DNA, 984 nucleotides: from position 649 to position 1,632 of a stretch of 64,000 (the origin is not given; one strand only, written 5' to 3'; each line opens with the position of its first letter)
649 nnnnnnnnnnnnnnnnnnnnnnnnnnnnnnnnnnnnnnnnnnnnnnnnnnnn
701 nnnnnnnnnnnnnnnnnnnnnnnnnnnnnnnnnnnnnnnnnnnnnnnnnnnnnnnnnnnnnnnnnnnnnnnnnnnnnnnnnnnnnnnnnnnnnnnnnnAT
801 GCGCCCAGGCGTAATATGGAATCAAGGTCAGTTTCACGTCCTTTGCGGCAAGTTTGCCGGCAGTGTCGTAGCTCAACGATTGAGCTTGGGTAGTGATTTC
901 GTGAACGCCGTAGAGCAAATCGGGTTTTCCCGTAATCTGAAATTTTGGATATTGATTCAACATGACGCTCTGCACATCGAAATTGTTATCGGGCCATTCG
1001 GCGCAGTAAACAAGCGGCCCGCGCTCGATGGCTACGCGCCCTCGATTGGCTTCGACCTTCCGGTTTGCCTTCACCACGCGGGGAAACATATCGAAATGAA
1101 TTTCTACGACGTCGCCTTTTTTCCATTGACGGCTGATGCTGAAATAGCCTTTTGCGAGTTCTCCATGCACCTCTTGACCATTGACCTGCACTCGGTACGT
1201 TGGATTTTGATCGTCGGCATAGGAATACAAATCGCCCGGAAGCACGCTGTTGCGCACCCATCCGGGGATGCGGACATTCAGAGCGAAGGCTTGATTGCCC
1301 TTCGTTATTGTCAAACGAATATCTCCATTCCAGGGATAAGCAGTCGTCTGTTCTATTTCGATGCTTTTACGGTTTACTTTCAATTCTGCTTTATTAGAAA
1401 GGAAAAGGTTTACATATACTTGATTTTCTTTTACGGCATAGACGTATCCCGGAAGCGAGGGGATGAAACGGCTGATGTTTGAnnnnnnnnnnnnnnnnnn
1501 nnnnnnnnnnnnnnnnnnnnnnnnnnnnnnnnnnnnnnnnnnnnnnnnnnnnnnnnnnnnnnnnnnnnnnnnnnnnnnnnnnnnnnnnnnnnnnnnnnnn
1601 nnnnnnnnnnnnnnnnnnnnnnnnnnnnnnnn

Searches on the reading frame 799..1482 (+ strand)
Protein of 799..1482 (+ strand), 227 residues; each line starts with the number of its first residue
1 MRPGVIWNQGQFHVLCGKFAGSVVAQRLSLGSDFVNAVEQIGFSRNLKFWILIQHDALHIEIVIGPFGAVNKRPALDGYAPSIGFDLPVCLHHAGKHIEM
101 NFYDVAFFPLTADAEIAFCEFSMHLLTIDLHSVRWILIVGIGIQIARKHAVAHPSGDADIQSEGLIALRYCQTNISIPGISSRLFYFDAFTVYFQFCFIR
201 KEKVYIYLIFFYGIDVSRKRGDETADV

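Call 38: find_encoding_contigs(protein=window:799-1482:+, flank=10000, max_places=10)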
Protein window:799-1482:+ (227 aa): no gene with exactly this product is on record in the collection.

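Call 60: search_protein_families(library=pfam, proteins=[window:799-1482:+], max_evalue=0.01)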
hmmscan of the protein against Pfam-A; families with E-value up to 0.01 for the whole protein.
window:799-1482:+ (227 aa): 0 families
